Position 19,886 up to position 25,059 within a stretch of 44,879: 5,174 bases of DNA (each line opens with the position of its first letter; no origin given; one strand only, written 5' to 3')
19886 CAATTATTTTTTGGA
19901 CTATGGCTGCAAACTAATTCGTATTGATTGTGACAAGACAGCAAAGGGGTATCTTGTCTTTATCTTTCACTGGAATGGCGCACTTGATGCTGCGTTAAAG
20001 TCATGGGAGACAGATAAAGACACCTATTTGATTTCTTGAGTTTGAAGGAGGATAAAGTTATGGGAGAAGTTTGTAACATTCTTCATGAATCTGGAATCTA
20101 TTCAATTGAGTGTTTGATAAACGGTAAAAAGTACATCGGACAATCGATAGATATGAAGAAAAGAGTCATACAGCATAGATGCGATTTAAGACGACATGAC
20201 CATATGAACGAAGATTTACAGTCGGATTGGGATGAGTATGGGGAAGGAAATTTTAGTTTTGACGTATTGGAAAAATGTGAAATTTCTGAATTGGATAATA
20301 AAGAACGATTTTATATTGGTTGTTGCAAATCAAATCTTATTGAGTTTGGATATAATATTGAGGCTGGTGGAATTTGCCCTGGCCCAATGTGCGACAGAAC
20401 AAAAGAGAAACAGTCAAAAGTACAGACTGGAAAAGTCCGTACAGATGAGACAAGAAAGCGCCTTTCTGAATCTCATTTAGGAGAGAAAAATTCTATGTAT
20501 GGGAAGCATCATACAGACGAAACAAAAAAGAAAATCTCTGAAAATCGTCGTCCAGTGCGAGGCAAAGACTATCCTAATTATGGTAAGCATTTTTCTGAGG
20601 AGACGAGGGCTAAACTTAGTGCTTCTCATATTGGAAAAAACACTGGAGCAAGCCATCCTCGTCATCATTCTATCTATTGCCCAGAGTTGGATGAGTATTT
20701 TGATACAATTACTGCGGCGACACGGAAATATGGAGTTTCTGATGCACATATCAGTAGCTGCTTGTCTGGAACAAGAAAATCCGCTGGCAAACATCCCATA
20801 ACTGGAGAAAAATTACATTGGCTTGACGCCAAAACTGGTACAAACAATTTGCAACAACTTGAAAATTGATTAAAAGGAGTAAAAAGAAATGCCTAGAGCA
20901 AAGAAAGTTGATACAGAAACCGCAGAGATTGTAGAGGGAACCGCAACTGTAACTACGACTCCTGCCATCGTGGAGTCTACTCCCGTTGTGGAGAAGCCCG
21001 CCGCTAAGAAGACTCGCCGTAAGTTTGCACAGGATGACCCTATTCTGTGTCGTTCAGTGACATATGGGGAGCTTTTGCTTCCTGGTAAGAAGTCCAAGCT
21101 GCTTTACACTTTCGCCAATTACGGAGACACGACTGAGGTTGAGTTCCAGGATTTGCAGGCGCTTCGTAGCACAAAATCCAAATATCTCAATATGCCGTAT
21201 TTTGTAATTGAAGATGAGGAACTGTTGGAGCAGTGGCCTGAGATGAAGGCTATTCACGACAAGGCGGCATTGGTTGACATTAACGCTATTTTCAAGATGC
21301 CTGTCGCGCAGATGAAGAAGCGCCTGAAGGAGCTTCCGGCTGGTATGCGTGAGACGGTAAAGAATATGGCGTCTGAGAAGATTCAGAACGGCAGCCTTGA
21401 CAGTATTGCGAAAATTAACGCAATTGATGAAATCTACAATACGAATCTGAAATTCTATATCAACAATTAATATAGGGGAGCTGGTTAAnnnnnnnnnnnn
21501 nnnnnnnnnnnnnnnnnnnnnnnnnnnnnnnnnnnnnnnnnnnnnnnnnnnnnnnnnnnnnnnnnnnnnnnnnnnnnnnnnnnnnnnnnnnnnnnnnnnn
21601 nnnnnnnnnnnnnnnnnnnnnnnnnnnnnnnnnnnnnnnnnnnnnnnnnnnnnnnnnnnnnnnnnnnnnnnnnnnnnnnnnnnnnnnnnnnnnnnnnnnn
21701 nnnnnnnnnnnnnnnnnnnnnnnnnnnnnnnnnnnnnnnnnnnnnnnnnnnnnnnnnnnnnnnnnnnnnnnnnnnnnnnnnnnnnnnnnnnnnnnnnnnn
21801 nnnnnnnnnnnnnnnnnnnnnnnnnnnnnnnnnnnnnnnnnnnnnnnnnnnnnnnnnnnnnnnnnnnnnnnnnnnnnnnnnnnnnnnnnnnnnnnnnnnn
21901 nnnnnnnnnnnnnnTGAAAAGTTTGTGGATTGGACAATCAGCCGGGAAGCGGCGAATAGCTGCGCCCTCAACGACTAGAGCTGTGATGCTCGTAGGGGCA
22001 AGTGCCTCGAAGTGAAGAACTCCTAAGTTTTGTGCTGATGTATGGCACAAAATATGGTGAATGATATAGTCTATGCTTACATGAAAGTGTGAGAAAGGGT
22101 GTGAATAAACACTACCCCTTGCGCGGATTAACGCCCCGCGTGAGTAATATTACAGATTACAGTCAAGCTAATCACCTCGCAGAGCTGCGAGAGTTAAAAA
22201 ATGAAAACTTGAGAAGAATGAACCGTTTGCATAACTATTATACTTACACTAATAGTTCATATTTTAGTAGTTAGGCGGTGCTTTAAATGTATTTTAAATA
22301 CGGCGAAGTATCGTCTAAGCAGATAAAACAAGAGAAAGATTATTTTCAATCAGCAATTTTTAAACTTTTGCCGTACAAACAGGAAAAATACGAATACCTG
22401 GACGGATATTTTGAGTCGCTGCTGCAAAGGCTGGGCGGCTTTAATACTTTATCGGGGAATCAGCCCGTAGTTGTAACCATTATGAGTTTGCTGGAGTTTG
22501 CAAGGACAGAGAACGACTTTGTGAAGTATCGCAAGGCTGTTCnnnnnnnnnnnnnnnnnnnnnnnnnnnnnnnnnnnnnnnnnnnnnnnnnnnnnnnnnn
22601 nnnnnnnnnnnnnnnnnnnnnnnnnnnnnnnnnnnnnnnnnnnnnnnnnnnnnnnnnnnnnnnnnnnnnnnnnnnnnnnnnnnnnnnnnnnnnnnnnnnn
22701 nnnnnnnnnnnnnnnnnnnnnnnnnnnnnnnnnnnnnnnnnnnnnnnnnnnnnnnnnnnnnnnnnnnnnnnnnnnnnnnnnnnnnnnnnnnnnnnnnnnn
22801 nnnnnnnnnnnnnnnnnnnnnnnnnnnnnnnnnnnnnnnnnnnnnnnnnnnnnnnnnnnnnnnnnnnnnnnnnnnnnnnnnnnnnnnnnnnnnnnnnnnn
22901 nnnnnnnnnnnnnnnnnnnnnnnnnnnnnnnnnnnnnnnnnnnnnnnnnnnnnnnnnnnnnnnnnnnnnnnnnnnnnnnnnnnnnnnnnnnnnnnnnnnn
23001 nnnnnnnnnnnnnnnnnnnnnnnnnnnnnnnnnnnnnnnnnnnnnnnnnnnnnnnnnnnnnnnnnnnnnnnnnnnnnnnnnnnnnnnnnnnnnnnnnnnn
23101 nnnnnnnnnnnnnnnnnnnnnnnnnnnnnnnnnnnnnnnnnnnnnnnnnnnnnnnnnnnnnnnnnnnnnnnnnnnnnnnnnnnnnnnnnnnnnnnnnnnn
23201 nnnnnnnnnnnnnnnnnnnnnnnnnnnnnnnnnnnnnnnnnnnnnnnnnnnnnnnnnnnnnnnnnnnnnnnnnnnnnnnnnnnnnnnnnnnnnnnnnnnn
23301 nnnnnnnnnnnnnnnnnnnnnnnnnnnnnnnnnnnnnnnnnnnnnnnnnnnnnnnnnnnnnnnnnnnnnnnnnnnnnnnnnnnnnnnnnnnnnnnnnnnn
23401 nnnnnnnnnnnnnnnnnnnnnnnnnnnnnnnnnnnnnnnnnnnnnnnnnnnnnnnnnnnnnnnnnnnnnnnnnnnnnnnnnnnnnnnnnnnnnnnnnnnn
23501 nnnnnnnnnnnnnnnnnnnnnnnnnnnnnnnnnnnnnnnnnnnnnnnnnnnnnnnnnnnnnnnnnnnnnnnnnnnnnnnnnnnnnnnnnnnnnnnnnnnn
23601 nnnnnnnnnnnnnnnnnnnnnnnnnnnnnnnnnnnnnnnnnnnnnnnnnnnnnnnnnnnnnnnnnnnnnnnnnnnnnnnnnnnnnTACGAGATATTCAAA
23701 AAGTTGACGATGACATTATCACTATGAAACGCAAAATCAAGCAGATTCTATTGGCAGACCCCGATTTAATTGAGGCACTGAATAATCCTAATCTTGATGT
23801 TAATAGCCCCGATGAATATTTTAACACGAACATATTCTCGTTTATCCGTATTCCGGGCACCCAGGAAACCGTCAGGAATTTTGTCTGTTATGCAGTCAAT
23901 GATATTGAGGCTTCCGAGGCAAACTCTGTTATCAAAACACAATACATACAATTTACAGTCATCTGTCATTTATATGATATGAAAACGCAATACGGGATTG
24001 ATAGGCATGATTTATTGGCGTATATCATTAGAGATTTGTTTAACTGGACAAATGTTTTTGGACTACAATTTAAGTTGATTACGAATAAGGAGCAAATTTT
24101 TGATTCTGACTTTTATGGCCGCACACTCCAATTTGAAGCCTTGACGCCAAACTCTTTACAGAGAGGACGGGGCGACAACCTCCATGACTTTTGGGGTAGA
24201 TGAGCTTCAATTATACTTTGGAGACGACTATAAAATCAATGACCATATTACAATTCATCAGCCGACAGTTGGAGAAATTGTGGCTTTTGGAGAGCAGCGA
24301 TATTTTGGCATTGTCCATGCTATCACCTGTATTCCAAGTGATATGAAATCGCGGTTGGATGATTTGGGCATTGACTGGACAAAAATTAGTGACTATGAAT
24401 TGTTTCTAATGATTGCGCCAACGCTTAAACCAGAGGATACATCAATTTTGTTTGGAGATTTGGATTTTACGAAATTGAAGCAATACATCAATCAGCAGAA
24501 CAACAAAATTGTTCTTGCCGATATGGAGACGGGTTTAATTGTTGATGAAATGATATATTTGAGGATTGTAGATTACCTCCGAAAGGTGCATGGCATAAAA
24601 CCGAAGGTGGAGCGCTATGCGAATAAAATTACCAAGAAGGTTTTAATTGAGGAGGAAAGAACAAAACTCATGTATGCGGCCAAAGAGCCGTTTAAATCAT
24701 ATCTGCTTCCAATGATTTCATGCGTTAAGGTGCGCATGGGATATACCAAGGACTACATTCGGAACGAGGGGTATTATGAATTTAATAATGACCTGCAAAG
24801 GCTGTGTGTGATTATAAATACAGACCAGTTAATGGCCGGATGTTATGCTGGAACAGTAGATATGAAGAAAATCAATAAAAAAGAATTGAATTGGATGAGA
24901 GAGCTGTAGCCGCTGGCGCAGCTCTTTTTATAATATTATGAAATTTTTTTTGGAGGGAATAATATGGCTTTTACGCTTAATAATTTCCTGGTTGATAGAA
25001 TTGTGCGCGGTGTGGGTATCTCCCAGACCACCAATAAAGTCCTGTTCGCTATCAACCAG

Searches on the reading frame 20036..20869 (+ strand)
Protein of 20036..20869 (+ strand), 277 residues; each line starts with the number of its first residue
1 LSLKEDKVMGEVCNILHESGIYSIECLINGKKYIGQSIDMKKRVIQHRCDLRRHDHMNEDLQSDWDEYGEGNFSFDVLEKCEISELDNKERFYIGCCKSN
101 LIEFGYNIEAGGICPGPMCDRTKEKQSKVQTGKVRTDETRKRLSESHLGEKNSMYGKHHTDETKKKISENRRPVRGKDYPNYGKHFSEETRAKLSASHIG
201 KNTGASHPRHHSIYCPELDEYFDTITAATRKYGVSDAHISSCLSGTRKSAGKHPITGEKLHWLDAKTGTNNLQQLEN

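Call 57: search_protein_families(library=phrogs, proteins=[window:20036-20869:+], max_evalue=0.00001)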
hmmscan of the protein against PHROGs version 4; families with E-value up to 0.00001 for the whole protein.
window:20036-20869:+ (277 aa): 5 families
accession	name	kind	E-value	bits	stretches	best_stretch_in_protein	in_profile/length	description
phrog_314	-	DNA, RNA and nucleotide metabolism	9.2e-36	124.9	1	19-254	179-385/574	homing endonuclease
phrog_7168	-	DNA, RNA and nucleotide metabolism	4.3e-25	89.7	1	20-169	3-153/284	homing endonuclease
phrog_5123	-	DNA, RNA and nucleotide metabolism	3.7e-13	50.7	1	21-128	4-108/152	homing endonuclease with GIY-YIG motif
phrog_19446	-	DNA, RNA and nucleotide metabolism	1.1e-09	39.2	1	21-171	4-149/254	homing endonuclease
phrog_655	-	DNA, RNA and nucleotide metabolism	2.2e-08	35.4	0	179-235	139-174/343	homing endonuclease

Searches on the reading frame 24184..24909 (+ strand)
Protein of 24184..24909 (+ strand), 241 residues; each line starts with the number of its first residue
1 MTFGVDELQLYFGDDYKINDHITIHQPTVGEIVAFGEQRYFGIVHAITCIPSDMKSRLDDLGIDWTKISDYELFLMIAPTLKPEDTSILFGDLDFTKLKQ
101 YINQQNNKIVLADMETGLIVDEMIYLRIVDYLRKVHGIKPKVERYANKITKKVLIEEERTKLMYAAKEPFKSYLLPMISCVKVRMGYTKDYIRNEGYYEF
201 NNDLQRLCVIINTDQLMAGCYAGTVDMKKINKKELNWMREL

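Call 21: search_protein_families(library=phrogs, proteins=[window:24184-24909:+], max_evalue=0.001)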
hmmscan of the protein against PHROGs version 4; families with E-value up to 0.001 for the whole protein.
window:24184-24909:+ (241 aa): 1 family
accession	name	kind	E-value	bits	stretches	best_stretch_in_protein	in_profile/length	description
phrog_4051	-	unknown function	8.7e-13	49.3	1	6-226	6-233/247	-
